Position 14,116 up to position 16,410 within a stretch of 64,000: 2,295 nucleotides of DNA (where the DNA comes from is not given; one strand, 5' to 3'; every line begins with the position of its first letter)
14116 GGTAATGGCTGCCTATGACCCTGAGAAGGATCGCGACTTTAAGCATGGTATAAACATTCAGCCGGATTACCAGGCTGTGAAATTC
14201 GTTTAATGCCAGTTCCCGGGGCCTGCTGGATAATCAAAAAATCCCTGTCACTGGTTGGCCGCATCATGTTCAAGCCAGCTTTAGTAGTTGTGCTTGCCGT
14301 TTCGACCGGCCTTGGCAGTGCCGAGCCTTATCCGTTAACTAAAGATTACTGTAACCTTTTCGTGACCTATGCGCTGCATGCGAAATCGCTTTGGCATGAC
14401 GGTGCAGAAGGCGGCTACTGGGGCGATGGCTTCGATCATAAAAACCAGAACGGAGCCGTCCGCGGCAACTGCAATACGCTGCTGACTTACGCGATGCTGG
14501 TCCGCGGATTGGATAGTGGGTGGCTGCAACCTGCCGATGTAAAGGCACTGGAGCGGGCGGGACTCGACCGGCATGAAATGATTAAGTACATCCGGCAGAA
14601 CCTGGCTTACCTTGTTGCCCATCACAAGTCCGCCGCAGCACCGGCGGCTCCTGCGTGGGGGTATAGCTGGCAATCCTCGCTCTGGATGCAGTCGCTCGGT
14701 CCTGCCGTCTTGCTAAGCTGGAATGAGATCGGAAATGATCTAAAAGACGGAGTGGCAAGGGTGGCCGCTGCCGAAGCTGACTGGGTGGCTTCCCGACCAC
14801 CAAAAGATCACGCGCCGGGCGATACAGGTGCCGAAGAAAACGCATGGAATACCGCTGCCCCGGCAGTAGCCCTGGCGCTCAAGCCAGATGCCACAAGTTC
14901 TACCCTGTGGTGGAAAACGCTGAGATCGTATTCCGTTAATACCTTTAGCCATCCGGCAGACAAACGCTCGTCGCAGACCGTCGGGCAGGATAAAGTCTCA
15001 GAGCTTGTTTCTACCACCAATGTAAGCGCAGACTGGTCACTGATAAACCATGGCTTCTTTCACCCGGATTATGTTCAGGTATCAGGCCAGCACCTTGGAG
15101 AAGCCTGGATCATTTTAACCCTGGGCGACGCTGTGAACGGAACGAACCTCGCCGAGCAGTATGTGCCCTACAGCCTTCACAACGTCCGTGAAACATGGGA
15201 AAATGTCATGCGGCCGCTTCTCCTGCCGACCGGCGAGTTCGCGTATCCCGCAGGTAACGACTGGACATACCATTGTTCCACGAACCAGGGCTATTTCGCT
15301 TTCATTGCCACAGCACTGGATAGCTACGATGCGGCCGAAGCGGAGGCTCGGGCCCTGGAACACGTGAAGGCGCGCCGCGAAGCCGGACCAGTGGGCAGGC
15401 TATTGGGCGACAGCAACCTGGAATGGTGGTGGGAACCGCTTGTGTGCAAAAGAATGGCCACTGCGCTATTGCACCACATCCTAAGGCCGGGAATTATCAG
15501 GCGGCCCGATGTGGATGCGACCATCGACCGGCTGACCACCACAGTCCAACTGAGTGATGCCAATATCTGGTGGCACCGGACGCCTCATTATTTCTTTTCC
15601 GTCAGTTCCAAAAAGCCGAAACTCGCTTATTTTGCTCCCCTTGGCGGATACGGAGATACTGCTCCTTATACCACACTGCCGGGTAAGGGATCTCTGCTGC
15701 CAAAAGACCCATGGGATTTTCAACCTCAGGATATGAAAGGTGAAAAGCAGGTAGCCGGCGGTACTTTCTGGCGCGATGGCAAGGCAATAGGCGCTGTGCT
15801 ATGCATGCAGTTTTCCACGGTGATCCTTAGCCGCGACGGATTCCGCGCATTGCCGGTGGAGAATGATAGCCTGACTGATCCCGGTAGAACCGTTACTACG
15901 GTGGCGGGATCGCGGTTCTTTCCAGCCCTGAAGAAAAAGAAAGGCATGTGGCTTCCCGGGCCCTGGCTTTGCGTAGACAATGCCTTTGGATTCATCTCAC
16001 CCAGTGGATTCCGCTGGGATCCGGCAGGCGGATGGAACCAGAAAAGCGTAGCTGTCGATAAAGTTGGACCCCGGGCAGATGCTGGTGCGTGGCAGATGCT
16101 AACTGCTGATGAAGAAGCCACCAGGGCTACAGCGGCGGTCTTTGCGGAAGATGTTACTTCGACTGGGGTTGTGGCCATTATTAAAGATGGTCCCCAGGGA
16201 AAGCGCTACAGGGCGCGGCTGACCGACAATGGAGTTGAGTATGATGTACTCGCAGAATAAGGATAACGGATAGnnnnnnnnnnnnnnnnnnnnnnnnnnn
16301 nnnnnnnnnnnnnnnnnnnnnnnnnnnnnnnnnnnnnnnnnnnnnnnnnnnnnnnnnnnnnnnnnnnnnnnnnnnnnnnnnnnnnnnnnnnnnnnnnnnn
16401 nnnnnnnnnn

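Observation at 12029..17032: KduI-like / KduD uronate module containing a 664-aa secreted enzyme of unassigned family, plus MFS transporter; no kdgK/kdgA nearby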

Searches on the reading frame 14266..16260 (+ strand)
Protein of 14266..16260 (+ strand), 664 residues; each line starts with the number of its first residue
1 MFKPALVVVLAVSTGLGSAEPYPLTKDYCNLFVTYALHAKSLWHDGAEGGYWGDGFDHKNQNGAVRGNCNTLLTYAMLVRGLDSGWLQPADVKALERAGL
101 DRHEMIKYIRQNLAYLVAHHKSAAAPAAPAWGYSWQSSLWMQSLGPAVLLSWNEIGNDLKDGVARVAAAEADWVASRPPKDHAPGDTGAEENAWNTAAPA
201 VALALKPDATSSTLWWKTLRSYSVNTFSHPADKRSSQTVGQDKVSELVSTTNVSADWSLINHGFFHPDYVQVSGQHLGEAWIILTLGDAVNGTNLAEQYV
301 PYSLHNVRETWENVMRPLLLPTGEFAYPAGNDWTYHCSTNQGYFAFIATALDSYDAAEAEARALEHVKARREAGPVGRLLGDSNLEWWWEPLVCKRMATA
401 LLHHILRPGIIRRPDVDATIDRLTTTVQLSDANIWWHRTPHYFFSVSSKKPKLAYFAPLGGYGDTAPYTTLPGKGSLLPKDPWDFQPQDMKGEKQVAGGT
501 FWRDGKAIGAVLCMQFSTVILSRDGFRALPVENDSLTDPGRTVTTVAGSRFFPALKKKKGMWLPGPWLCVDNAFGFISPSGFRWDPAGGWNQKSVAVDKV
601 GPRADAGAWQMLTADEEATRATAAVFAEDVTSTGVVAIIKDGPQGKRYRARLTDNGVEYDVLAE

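Call 3: search_protein_families(library=pfam, proteins=[window:14266-16260:+], max_evalue=0.01)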
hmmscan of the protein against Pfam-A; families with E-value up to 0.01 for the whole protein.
window:14266-16260:+ (664 aa): 0 families

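Call 4: search_protein_families(library=ncbifam, proteins=[window:14266-16260:+], max_evalue=0.01)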
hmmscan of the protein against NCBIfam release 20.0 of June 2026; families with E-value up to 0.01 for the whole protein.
window:14266-16260:+ (664 aa): 0 families

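Call 5: search_solved_structures(query=window:14266-16260:+, max_evalue=10, show_alignments=2)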
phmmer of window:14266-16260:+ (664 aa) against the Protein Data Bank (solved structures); distinct sequences matched with E-value up to 10: 0.

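Call 6: find_homologous_proteins(query=window:14266-16260:+, max_evalue=0.001)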
Query window:14266-16260:+ (664 aa): 64 proteins with E <= 0.001 among 8000 candidates.
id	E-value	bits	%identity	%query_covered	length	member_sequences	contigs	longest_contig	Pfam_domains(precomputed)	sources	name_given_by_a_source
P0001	0.0e+0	1563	100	100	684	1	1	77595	-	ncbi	-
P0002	2.9e-275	933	60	98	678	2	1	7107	-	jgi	-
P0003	1.1e-257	875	58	98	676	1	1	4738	-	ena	-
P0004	1.2e-256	872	59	96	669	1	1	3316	-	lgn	-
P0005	2.1e-256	871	57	98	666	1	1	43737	-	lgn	-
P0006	1.1e-250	852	58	98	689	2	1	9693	-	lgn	-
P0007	2.4e-213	729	53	96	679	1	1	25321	-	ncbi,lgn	-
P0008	3.8e-189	648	47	95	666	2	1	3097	-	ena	-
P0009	2.0e-188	646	47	98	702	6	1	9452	-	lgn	-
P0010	1.1e-181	624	49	94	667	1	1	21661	-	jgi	jgi:hypothetical protein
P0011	8.7e-180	618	48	87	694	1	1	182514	-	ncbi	ncbi:MAG: hypothetical protein ACR2IE_04155 [Candidatus Sumerlaeaceae bacterium]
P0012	9.2e-177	608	45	97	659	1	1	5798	-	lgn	-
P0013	2.4e-176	606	44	95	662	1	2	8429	-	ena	-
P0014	6.0e-175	602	47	91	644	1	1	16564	-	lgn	-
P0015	7.4e-174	598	45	95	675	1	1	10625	-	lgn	-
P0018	2.1e-162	560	44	95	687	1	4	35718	-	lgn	-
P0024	3.0e-150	520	42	95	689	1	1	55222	-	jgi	jgi:hypothetical protein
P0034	3.5e-140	487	40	94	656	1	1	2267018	-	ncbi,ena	-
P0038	4.8e-139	483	41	95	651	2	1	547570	-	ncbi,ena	-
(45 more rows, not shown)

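Call 11: find_encoding_contigs(protein=P0001, flank=10000, max_places=3)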
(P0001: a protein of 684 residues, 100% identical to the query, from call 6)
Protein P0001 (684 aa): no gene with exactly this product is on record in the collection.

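Call 15: find_encoding_contigs(protein=P0005, flank=8000, max_places=2)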
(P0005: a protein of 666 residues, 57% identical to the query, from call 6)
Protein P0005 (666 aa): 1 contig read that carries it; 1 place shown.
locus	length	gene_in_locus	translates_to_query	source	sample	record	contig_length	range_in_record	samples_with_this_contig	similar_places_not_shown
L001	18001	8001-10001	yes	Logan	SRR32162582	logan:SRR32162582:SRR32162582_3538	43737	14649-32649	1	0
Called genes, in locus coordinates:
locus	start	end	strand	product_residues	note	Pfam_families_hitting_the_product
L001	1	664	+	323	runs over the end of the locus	PF00291:PALP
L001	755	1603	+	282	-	PF09818:ABC_ATPase (faint), PF00005:ABC_tran, PF02463:SMC_N (faint), PF13304:AAA_21 (faint)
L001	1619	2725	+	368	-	PF13379:NMT1_2, PF04069:OpuAC (weak), PF09084:NMT1, PF12974:Phosphonate-bd (weak)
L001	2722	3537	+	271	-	PF00528:BPD_transp_1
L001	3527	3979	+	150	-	PF13428:TPR_14 (faint)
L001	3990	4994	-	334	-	PF13641:Glyco_tranf_2_3, PF00535:Glycos_transf_2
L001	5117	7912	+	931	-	PF00923:TAL_FSA, PF00342:PGI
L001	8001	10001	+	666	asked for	-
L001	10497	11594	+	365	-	PF02504:FA_synthesis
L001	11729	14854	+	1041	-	PF07517:SecA_DEAD, PF01043:SecA_PP_bind, PF21090:P-loop_SecA, PF07516:SecA_SW, PF02810:SEC-C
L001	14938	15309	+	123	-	-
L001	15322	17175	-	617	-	PF04231:Endonuclease_1, PF00932:LTD (weak)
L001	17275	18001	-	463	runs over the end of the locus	PF00884:Sulfatase, PF01663:Phosphodiest (faint), PF16347:SGSH_C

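Call 16: find_encoding_contigs(protein=P0011, flank=8000, max_places=2)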
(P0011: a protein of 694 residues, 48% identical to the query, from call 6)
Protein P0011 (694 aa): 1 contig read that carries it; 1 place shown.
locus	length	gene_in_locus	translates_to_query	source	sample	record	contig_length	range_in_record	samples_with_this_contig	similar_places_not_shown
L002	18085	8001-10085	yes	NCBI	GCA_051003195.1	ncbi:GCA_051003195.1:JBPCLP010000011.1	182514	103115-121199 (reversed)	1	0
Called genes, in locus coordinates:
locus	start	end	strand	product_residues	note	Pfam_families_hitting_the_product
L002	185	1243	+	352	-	PF04055:Radical_SAM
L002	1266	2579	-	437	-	PF00815:Histidinol_dh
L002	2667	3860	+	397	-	PF21338:Top1B_N_bact, PF01028:Topoisom_I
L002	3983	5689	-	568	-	PF02449:Glyco_hydro_42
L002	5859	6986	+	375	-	PF16153:DUF4861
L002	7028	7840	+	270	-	PF04962:KduI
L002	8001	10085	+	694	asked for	-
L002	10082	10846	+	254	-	PF00106:adh_short, PF08659:KR, PF13561:adh_short_C2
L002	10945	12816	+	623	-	-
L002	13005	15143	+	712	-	-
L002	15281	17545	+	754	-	PF05426:Alginate_lyase, PF07940:Hepar_II_III_C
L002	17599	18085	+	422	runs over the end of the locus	PF00083:Sugar_tr (faint), PF07690:MFS_1, PF00854:PTR2 (weak)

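Call 17: find_encoding_contigs(protein=P0034, flank=8000, max_places=2)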
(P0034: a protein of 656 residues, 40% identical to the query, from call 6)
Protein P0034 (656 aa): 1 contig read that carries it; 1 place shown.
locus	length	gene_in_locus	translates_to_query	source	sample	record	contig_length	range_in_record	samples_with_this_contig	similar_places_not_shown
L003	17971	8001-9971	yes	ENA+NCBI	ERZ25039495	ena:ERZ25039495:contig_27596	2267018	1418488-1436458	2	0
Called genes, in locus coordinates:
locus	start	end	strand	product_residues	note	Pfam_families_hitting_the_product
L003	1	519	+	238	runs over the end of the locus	PF16193:AAA_assoc_2, PF12002:MgsA_C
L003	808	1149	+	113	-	PF01812:5-FTHF_cyc-lig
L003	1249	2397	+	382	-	PF01476:LysM, PF03734:YkuD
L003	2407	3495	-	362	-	PF13384:HTH_23 (weak), PF13551:HTH_29, PF13565:HTH_32, PF13358:DDE_3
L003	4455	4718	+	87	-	PF13592:HTH_33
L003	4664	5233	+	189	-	PF13358:DDE_3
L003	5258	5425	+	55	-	-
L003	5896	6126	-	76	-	-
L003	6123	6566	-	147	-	PF13384:HTH_23 (faint), PF13565:HTH_32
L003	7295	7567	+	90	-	-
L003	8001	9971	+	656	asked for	-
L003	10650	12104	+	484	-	-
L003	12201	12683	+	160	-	-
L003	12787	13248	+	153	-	PF00359:PTS_EIIA_2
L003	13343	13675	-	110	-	-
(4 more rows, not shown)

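Call 18: predict_structure(alignment_id=A1)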
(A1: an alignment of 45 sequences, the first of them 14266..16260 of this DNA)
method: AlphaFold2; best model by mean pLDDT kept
length: 664 residues; sequences in the alignment: 45
mean_pLDDT: 93.2   pTM: 0.93
mean pLDDT of the five models: 93.2, 92.9, 92.2, 92.1, 92.0
residues with pLDDT >= 90: 582; 70-90: 47; 50-70: 27; < 50: 8
segments of 3 or more residues with pLDDT < 50: 13-16
pLDDT, mean of each block of 10 residues (from residue 1): 52 54 94 98 94 82 90 98 97 98 98 98 96 95 98 98 99 98 94 98 98 99 98 98 98 96 94 98 99 98 98 97 94 90 98 96 94 93 93 98 93 81 94 96 95 92 69 92 88 76 96 96 96 94 97 96 96 95 97 96 96 96 96 89 94 94 82
secondary structure, 60 per line:
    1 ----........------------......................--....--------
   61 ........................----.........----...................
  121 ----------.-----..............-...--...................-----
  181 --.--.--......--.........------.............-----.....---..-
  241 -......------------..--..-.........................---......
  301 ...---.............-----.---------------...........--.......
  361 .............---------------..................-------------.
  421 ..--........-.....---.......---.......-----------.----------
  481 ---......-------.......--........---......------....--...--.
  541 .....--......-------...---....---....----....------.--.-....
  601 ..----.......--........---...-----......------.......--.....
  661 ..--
elements in order: H5-12 H25-42 E43-46 E49-52 H61-84 H89-97 H102-119 H137-150 H157-175 H189-194 H197-205 H212-224 H230-234 H244-247 H267-291 H295-303 H307-318 H341-351 H354-373 H389-406 E425-429 E434-438 E442-448 E452-458 E484-489 E497-503 E506-513 E517-522 E529-532 E540-545 E548-553 E561-563 E567-570 E574-577 E582-585 E597-602 E607-613 H616-623 E627-629 E635-640 E647-653 E656-662

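Call 21: find_encoding_contigs(protein=P0007, flank=8000, max_places=2)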
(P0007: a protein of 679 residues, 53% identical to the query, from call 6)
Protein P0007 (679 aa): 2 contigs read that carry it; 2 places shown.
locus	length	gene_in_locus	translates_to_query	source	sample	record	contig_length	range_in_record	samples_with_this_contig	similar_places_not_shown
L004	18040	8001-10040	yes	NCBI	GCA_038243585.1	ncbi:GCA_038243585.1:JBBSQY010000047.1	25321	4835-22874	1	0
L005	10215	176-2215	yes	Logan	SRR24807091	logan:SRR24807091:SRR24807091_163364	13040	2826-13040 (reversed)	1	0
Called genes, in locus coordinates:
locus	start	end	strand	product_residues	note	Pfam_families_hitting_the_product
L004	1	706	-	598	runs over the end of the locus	PF14522:Cytochrome_C7 (faint), PF13435:Cytochrome_C554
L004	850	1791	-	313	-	PF19300:BPD_transp_1_N (weak), PF00528:BPD_transp_1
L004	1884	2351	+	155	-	-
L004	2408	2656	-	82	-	PF04070:DUF378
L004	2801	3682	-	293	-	PF01833:TIG (weak)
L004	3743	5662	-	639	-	PF00675:Peptidase_M16, PF05193:Peptidase_M16_C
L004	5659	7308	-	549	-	PF00675:Peptidase_M16, PF05193:Peptidase_M16_C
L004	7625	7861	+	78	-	-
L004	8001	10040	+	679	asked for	-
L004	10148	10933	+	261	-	PF00797:Acetyltransf_2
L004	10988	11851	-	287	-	PF01061:ABC2_membrane, PF12698:ABC2_membrane_3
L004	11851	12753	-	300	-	PF00005:ABC_tran, PF13304:AAA_21 (weak), PF27102:NodI_C (weak)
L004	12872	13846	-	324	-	PF17773:UPF0176_N, PF00581:Rhodanese, PF12368:Rhodanese_C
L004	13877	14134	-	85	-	PF04227:Indigoidine_A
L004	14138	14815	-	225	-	PF04227:Indigoidine_A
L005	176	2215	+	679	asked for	-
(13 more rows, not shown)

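Call 22: find_encoding_contigs(protein=P0038, flank=8000, max_places=2)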
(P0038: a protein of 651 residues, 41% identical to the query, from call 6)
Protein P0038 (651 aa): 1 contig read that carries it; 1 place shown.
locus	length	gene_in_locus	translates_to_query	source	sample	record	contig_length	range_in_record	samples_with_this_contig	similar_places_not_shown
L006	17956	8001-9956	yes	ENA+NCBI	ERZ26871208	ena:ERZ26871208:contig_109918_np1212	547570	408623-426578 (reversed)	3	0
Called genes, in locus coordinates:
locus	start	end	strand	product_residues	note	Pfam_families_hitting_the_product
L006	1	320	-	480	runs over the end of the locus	PF13230:GATase_4 (weak), PF13522:GATase_6, PF13537:GATase_7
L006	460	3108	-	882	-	PF04542:Sigma70_r2 (weak), PF04545:Sigma70_r4 (faint), PF08281:Sigma70_r4_2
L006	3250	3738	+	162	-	PF26512:SOI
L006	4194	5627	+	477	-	-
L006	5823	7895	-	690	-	PF13431:TPR_17 (faint), PF17874:TPR_MalT (faint), PF00515:TPR_1 (faint), PF07719:TPR_2 (faint), PF13174:TPR_6 (faint), PF13176:TPR_7 (faint), PF14559:TPR_19, PF13424:TPR_12, +7 more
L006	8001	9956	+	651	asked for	-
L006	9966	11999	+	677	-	-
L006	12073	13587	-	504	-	-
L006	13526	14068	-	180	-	-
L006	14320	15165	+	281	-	PF04962:KduI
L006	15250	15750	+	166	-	PF16153:DUF4861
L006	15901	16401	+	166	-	PF16153:DUF4861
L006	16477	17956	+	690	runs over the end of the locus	PF03633:Glyco_hydro_65C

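Call 24: search_protein_representatives(alignment_id=A1)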
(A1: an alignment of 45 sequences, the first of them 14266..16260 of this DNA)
Query: 45 sequences, 769 profile positions. Proteins with E-value up to 0.001 (for the whole library): 1425; up to 1e-10: 1076; up to 1e-30: 538. The best 150 are listed.
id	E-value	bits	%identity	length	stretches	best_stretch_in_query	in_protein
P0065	2.9e-293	991.5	-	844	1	9-761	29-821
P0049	2.4e-283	958.7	-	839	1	10-761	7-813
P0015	3.2e-281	951.7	-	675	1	9-670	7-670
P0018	1.0e-280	950.0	-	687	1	7-667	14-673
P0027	2.4e-265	899.2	-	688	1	18-675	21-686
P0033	7.0e-256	867.9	-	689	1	10-666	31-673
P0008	5.2e-253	858.4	-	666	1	15-675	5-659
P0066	2.6e-244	829.6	-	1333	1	26-666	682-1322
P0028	1.4e-234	797.4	-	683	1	10-664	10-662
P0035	2.2e-233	793.5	-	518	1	29-518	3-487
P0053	8.6e-202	689.0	-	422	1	11-417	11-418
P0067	2.2e-192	657.9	-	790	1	13-761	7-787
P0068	1.2e-189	648.9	-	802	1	10-761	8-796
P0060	4.7e-181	620.5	-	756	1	10-636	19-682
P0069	6.2e-174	596.9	-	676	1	25-661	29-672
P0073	5.8e-157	540.8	-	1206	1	18-665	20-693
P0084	1.6e-120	420.3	-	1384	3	15-663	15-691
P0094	7.4e-103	361.9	-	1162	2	74-587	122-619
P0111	3.0e-90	320.2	-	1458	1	23-666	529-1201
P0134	4.0e-77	276.8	-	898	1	21-635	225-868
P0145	5.5e-75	269.7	-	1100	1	72-599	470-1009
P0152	2.6e-74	267.4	-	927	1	30-641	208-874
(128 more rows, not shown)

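Call 27: search_protein_families(library=pfam, proteins=[P0066, P0073, P0084, P0094, P0111, P0134, P0145, P0152], max_evalue=0.001)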
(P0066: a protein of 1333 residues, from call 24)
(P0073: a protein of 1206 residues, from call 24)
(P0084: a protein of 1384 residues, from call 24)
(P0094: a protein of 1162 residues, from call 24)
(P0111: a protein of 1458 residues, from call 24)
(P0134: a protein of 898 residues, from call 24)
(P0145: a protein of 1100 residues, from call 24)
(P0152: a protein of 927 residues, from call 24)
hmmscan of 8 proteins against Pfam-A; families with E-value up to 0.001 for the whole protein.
P0066 (1333 aa): 3 families
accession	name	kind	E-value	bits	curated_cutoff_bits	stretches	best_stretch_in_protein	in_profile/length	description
PF07470.19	Glyco_hydro_88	-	5.6e-65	220.1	26.6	1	62-381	23-351/352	Glycosyl Hydrolase Family 88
PF16153.10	DUF4861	-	3.6e-30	105.6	22.3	1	414-670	119-366/380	Domain of unknown function (DUF4861)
PF07944.18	Beta-AFase-like_GH127_cat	-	7.3e-05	22.4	24.9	0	45-119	146-224/376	Beta-L-arabinofuranosidase, GH127 catalytic domain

P0073 (1206 aa): 1 family
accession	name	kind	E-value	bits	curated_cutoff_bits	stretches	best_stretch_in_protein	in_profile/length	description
PF12951.13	PATR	-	7.3e-13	48.8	27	2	958-987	1-30/30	Passenger-associated-transport-repeat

P0084 (1384 aa): 6 families
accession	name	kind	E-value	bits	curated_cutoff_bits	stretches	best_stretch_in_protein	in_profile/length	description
PF00754.31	F5_F8_type_C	-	2.4e-30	105.7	28.2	2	933-1034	9-115/127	F5/8 type C domain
PF22633.2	F5_F8_type_C_2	-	5.3e-17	62.7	27.8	2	940-1029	1-91/91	NedA-like, galactose-binding domain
PF02368.24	Big_2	-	9.5e-08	32.3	22.8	1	1295-1370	2-71/79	Bacterial Ig-like domain (group 2)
PF00041.27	fn3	-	3.4e-06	27.6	25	0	1060-1141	2-81/84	Fibronectin type III domain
PF19912.4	DUF6385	-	7.2e-06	26.4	26.8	1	990-1036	21-68/82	Domain of unknown function (DUF6385)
PF22359.2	Big-like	-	0.00038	21.1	27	0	1337-1380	5-46/48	Bacterial Ig-like domain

P0094 (1162 aa): 3 families
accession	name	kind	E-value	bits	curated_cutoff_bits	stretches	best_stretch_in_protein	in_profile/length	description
PF00754.31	F5_F8_type_C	-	1.8e-18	67.3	28.2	1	974-1083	6-115/127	F5/8 type C domain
PF22633.2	F5_F8_type_C_2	-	2e-12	48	27.8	1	984-1077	2-91/91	NedA-like, galactose-binding domain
PF19077.6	Big_13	-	8.5e-07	29.8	27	0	1131-1160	72-101/102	Bacterial Ig-like domain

P0111 (1458 aa): 2 families
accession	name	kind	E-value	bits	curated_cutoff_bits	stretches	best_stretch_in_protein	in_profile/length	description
PF00754.31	F5_F8_type_C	-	8.1e-15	55.5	28.2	1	1327-1438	1-116/127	F5/8 type C domain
PF22633.2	F5_F8_type_C_2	-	8.9e-12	45.9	27.8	1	1343-1432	3-91/91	NedA-like, galactose-binding domain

P0134 (898 aa): 0 families

P0145 (1100 aa): 0 families

P0152 (927 aa): 1 family
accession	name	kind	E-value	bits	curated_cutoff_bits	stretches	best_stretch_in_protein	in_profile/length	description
PF21254.3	AGA-YXIM_GBD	-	0.00012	22.4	27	1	25-145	3-118/138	Beta-agarase/YXIM esterase-like, galactose-binding domain-like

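Call 30: find_encoding_contigs(protein=P0010, flank=8000, max_places=2)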
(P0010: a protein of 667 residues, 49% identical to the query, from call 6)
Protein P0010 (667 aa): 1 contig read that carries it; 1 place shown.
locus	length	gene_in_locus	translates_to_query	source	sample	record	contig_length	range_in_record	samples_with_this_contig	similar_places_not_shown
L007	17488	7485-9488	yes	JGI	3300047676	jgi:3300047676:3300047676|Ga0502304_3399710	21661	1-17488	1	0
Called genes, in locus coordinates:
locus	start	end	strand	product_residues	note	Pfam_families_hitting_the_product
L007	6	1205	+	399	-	PF01839:FG-GAP (faint), PF13517:FG-GAP_3 (faint)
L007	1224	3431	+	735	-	PF09992:NAGPA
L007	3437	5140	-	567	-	PF02449:Glyco_hydro_42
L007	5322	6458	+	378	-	PF16153:DUF4861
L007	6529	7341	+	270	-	PF04962:KduI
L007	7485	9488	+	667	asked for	-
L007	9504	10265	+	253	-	PF00106:adh_short, PF01370:Epimerase (weak), PF08659:KR, PF13561:adh_short_C2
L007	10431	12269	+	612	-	-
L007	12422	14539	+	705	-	-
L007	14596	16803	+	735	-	PF05426:Alginate_lyase, PF16889:Hepar_II_III_N (faint), PF07940:Hepar_II_III_C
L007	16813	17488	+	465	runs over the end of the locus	PF00083:Sugar_tr, PF07690:MFS_1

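Call 31: find_encoding_contigs(protein=P0024, flank=8000, max_places=2)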
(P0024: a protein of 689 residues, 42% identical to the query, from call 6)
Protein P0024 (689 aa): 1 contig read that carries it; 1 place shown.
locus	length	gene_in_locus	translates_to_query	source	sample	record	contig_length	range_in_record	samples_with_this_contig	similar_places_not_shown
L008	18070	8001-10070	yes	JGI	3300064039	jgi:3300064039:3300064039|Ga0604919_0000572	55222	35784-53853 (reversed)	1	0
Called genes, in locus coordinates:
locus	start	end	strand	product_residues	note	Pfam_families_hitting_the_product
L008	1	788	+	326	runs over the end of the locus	PF00532:Peripla_BP_1, PF13407:Peripla_BP_4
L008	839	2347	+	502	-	PF00005:ABC_tran, PF13304:AAA_21 (faint), PF00005:ABC_tran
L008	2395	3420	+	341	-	PF02653:BPD_transp_2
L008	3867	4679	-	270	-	-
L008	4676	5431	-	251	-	PF02861:Clp_N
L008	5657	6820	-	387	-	PF01266:DAO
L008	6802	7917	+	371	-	PF06977:SdiA-regulated (weak), PF13449:Phytase-like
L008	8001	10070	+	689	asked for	-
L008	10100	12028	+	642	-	-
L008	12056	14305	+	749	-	-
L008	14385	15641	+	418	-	-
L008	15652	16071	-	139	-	PF00472:RF-1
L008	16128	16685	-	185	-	-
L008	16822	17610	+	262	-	PF00702:Hydrolase, PF13419:HAD_2, PF13242:Hydrolase_like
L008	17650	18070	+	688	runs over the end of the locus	PF03633:Glyco_hydro_65C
